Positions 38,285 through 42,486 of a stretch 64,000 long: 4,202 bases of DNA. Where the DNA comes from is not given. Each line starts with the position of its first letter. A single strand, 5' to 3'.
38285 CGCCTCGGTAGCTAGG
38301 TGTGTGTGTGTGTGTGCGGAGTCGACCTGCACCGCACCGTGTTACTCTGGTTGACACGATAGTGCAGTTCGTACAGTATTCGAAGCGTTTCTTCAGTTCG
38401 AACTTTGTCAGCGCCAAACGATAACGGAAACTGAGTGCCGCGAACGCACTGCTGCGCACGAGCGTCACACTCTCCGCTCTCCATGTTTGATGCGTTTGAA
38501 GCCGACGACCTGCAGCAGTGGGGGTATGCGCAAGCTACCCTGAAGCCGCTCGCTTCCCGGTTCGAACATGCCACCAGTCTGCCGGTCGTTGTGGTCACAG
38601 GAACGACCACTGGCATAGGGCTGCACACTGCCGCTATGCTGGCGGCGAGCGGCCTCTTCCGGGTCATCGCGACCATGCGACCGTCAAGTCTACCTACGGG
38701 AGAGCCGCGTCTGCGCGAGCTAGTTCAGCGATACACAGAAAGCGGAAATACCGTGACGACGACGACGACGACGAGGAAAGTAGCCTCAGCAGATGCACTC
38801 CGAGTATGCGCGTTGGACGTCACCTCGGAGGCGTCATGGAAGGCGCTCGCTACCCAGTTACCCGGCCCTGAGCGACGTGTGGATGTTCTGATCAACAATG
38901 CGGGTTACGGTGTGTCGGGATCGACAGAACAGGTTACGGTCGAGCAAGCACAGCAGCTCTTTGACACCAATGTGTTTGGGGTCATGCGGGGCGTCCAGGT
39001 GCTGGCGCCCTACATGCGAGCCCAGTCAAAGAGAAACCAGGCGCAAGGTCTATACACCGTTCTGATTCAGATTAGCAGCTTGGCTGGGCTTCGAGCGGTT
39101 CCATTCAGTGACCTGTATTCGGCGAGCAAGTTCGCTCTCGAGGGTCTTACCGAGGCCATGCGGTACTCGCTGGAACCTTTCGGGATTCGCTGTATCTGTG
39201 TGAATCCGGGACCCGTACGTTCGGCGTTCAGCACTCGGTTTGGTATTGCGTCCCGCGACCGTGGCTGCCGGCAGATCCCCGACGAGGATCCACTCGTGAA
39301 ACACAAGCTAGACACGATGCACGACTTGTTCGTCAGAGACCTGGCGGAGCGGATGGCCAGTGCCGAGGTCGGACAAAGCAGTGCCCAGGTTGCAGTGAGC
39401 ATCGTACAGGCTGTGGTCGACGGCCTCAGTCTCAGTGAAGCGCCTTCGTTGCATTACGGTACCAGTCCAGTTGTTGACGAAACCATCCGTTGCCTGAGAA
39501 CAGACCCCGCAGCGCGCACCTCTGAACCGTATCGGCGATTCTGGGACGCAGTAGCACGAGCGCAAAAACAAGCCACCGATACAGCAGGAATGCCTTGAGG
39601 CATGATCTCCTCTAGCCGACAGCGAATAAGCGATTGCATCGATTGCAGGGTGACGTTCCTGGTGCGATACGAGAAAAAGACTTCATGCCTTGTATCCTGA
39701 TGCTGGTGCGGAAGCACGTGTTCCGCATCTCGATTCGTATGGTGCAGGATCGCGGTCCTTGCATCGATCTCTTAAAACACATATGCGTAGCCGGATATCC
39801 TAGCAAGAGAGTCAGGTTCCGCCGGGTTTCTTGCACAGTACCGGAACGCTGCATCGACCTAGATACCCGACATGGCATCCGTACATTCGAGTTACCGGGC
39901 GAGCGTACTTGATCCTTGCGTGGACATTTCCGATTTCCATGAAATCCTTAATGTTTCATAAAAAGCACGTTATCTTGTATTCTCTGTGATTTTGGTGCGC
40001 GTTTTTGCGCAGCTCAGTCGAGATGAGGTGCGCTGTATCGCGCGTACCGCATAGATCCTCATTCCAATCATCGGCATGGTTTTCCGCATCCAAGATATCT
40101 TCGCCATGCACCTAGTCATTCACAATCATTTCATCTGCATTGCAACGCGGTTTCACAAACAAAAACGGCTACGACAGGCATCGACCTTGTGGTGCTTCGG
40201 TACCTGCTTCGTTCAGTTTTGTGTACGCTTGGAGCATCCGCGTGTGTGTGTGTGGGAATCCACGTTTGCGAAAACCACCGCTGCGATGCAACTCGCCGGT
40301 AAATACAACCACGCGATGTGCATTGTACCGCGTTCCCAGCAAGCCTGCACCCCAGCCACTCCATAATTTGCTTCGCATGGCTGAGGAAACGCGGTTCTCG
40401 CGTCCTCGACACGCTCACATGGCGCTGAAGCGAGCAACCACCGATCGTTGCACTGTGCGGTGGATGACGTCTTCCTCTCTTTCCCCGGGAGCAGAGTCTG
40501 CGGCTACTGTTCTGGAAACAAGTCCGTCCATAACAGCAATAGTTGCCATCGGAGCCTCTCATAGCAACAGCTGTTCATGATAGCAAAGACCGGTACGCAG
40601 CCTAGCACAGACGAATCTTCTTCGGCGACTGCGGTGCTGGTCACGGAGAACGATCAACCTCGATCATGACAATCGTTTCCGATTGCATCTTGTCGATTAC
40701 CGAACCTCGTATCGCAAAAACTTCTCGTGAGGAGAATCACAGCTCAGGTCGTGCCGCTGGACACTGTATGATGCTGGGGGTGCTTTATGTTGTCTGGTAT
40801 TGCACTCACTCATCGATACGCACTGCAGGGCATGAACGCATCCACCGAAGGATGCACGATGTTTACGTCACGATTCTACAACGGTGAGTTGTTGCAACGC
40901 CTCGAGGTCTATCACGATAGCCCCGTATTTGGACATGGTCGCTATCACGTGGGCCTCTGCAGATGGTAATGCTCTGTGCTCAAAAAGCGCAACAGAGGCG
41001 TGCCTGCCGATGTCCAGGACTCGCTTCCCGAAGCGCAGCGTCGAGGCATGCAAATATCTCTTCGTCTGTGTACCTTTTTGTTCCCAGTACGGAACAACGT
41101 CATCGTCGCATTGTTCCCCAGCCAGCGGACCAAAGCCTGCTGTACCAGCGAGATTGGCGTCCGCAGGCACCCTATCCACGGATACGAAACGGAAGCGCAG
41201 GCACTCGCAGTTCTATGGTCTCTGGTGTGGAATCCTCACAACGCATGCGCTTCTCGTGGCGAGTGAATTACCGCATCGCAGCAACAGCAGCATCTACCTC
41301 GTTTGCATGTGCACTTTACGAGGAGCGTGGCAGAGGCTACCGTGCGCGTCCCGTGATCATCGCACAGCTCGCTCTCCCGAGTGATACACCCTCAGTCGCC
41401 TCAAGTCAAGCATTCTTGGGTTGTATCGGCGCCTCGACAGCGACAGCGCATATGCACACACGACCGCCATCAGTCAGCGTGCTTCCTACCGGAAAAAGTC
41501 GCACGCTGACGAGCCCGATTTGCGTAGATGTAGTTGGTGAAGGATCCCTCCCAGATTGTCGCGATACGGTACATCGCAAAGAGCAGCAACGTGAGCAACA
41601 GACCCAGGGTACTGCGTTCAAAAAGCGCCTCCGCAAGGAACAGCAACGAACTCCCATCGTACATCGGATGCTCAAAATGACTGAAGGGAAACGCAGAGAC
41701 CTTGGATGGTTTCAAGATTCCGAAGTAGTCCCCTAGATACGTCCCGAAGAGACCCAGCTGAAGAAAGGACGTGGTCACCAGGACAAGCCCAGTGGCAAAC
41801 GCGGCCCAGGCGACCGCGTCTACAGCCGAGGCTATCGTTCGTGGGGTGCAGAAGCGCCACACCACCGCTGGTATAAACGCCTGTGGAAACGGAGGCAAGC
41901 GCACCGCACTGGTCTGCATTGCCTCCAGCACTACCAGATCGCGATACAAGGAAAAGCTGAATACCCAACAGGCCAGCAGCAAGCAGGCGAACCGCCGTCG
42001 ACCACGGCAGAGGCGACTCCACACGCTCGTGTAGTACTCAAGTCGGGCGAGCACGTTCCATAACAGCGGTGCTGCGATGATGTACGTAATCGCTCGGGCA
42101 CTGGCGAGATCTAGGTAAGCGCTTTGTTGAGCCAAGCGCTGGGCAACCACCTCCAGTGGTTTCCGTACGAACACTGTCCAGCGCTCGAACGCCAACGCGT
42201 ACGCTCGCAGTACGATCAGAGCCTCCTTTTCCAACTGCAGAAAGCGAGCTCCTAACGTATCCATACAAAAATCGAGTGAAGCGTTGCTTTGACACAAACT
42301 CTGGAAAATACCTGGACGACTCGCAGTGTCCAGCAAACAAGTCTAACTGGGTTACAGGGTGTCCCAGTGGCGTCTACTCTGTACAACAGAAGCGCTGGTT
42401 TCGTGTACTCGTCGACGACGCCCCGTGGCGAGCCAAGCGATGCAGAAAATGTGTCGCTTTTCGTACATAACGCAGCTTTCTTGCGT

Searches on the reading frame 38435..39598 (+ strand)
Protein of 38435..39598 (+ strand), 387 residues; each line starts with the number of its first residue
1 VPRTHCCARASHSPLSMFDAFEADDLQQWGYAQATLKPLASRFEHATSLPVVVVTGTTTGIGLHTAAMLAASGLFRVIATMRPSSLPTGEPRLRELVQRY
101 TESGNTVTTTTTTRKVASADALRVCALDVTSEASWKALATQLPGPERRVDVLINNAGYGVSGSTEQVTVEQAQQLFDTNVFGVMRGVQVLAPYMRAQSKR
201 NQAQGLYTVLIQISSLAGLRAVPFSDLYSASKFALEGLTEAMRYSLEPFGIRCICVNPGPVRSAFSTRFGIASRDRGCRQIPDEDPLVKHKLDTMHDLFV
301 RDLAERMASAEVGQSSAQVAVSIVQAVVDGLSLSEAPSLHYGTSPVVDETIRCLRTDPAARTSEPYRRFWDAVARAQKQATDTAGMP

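Call 79: search_protein_families(library=pfam, proteins=[window:38435-39598:+], max_evalue=0.01)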
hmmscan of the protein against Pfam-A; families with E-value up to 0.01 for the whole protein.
window:38435-39598:+ (387 aa): 5 families
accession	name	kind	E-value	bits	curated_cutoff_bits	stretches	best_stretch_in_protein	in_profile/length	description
PF00106.31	adh_short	-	6.4e-36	124.1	26.6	1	117-266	47-187/195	short chain dehydrogenase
PF13561.12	adh_short_C2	-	1e-25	91.2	27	1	112-267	35-182/236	Enoyl-(Acyl carrier protein) reductase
PF08659.16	KR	-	8.9e-08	32.7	22.6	1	52-244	3-165/180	KR domain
PF01370.27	Epimerase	-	0.0027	17.6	20.9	0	52-263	1-174/240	NAD dependent epimerase/dehydratase family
PF03721.20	UDPG_MGDP_dh_N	-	0.0052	16.8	27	0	61-125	11-83/187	UDP-glucose/GDP-mannose dehydrogenase family, NAD binding domain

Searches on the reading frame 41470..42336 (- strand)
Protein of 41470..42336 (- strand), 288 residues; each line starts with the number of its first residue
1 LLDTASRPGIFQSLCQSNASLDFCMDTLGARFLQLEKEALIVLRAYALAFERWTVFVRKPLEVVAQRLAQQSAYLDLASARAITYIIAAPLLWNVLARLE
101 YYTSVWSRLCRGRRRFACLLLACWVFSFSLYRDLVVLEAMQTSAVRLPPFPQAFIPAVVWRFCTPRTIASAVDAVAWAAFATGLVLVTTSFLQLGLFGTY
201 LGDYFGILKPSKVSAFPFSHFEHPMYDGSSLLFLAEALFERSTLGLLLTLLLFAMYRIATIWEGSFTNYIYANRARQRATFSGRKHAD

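Call 79: search_protein_families(library=pfam, proteins=[window:41470-42336:-], max_evalue=0.01)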
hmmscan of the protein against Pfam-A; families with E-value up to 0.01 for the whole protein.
window:41470-42336:- (288 aa): 1 family
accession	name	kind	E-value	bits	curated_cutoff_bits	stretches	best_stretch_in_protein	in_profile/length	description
PF04191.18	PEMT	-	5e-24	85.2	25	1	175-274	5-105/105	Phospholipid methyltransferase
